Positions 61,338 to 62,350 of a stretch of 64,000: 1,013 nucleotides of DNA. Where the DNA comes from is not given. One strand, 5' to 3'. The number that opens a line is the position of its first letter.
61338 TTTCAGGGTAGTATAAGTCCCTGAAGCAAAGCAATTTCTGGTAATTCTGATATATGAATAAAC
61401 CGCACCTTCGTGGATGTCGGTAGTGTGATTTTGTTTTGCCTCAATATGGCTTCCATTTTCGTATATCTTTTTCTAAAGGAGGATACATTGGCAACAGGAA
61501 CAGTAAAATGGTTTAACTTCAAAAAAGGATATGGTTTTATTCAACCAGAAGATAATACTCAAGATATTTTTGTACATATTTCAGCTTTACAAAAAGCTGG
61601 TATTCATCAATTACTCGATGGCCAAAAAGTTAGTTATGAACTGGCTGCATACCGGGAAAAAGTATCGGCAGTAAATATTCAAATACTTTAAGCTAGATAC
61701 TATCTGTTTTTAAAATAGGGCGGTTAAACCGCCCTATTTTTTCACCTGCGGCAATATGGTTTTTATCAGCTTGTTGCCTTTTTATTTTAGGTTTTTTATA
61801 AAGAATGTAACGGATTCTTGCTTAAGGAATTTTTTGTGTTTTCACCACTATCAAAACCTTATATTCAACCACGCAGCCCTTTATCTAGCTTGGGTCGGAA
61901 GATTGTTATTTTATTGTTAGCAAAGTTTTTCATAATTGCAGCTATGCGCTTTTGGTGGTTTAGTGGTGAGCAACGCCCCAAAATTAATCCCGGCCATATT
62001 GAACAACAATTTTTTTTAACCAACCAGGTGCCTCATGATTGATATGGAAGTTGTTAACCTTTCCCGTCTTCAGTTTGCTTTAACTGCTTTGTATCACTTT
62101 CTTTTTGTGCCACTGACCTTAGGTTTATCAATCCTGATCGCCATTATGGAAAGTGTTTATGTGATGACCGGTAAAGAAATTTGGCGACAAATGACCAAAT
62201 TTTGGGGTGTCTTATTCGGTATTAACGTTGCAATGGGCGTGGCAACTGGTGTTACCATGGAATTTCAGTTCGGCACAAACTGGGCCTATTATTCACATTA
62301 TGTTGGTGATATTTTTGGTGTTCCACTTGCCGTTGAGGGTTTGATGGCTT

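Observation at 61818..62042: Small hydrophobic ORF translationally coupled to the cydA start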

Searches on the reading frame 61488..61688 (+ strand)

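Call 57: search_protein_families(library=pfam, proteins=[window:61488-61688:+])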
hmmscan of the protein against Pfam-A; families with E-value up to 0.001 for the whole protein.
window:61488-61688:+ (67 aa): 2 families
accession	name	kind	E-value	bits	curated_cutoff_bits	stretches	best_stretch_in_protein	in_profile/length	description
PF00313.28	CSD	-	1.7e-23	82.7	27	1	3-65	2-64/66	'Cold-shock' DNA-binding domain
PF08206.17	OB_RNB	-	2e-05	24.6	24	1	12-37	7-32/58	Ribonuclease B OB domain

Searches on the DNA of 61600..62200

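Call 63: search_rna_families(source=window, start=61600, end=62200, threshold=evalue, max_evalue=1)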
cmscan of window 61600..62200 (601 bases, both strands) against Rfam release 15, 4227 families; matches with E-value up to 1: 2.
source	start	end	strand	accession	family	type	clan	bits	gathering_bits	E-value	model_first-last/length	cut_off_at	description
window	61661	61747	+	RF02029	sraA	Gene; sRNA;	-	24.6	56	0.18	1-95/95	no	sraA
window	61705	61748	+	RF02629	RmaA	Gene; sRNA;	-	19.6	57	0.76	9-52/113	no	Regulator of motility and amylovoran A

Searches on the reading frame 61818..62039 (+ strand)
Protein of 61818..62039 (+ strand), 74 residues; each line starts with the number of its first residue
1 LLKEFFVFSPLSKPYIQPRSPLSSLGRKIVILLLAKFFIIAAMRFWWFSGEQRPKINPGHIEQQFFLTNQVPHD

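Call 3: search_protein_families(library=pfam, proteins=[window:61818-62039:+], max_evalue=10)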
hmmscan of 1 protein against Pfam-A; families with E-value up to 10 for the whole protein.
seq(74 aa): 0 families
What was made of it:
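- On CydP (NF045611 / PF28236): The local Pfam copy lacks this model (call 3).
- On CydX / AppX / CydS (PF08173): There is no Pfam hit at E<=10 (call 3).
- Closest known: CydZ. Different: There is no Pfam match here (call 3).
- The local Pfam copy gives no hit (call 3).
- Tried and rejected: No hit, because the copy predates PF28236 (call 3).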

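Call 4: search_protein_families(library=ncbifam, proteins=[window:61818-62039:+], max_evalue=10)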
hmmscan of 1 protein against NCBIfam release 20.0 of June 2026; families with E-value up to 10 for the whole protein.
seq(74 aa): 1 family
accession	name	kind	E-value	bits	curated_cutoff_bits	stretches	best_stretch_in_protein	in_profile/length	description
NF045611.1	small_CydP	equivalog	7.3e-06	25.8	29.6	1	25-66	1-42/45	cytochrome oxidase putative small subunit CydP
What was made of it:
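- On CydP (NF045611 / PF28236): The 74-aa ORF gives E 7.3e-6, 25.8 bits (call 4).
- On CydH / CydY (YnhF) and any subunit seen in solved bd oxidase structures: No NCBIfam family other than CydP matched (call 4).
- NCBIfam CydP match (call 4).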

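Call 7: find_homologous_proteins(query=window:61818-62039:+, max_evalue=1)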
Query seq(74 aa) (74 aa): 1 proteins with E <= 1 among 2 candidates.
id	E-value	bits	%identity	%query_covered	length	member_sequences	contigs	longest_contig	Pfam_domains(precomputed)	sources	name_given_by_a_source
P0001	2.0e-37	144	97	92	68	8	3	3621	PF28236.1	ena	-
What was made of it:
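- Tried and rejected: The word-indexed search of 5.8 billion proteins found only the same-species protein P0001 (call 7).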

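Call 12: find_encoding_contigs(protein=P0001, flank=10000, max_places=6)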
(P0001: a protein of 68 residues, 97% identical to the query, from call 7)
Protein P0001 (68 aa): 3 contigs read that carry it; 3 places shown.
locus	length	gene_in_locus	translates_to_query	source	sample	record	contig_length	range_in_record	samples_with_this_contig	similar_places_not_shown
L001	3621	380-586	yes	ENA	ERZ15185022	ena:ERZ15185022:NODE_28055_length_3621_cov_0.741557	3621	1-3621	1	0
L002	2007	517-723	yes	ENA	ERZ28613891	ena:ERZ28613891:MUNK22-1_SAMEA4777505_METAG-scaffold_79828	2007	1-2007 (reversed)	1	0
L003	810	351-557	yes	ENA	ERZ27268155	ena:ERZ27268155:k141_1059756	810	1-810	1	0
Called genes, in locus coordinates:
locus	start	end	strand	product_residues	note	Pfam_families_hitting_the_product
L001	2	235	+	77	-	?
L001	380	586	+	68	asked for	PF28236:CydP (weak)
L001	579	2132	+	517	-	PF01654:Cyt_bd_oxida_I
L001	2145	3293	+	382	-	PF02322:Cyt_bd_oxida_II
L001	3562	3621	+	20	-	?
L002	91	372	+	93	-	PF00313:CSD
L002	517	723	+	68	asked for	PF28236:CydP (weak)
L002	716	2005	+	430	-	?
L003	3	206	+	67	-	?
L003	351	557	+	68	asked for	PF28236:CydP (weak)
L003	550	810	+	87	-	?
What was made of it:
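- On CydP (NF045611 / PF28236): The precomputed PF28236:CydP hit on the near-identical P0001 is graded 'weak' (call 12).
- Independent gene calls in metagenome contigs (call 12).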

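Call 35: search_protein_representatives(protein=window:61836-62039:+)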
Query: 68 residues. Proteins with E-value up to 0.001 (for the whole library): 2; up to 1e-10: 2; up to 1e-30: 1. The best 2 are listed.
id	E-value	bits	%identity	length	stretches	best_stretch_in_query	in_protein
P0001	1.5e-38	145.4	99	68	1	1-68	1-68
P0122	4.2e-11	58.6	56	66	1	11-62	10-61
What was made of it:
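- Tried and rejected: Exhaustive phmmer over 1.84 billion representatives found only P0001 and one 56%-identical relative, P0122 (call 35).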

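Call 57: search_protein_families(library=pfam, proteins=[L001:2145-3290:+, L001:3334-3441:+])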
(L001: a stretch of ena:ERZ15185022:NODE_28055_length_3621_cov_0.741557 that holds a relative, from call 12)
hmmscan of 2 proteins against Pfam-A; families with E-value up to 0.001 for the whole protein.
L001:2145-3290:+ (382 aa): 1 family
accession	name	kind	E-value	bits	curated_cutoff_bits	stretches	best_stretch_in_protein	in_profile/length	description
PF02322.20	Cyt_bd_oxida_II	-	3.8e-97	325.7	35.6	1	10-365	1-302/302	Cytochrome bd terminal oxidase subunit II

L001:3334-3441:+ (36 aa): 1 family
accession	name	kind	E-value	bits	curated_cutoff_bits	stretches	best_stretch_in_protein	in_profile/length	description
PF08173.16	YbgT_YccB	-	2.8e-17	62.9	26.2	1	1-27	1-27/27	Membrane bound YbgT-like protein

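Call 64: predict_structure(alignment_id=A2)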
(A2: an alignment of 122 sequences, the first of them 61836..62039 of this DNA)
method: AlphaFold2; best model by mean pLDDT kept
length: 68 residues; sequences in the alignment: 122
mean_pLDDT: 72.7   pTM: 0.37
mean pLDDT of the five models: 72.7, 71.7, 71.5, 70.6, 70.5
residues with pLDDT >= 90: 16; 70-90: 11; 50-70: 40; < 50: 1
segments of 3 or more residues with pLDDT < 50: none
pLDDT, mean of each block of 10 residues (from residue 1): 63 68 94 94 68 61 58
secondary structure, 60 per line:
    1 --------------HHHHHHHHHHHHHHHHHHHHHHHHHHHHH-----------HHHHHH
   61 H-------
elements in order: H15-43 H55-61
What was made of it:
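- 61902..61961 (+): Transmembrane helix, residues I23-F42 in 68-aa numbering. It contains the family-invariant lysine K30 (AAG 61923-61925). AlphaFold2 predicts a helix at residues 15-43, with pLDDT 94 for residues 21-40 (call 64).
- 61974..62018 (+): Conserved post-membrane motif R47-P48-x3-P52-x2-I-E-x2-F-F-L, predicted to be periplasmic, with a short helix at residues 55-61. Short helix 55-61 in call 64.
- On CydP (NF045611 / PF28236): The helix is predicted with pLDDT 94 (call 64).
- The transmembrane helix is predicted with confidence (call 64).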
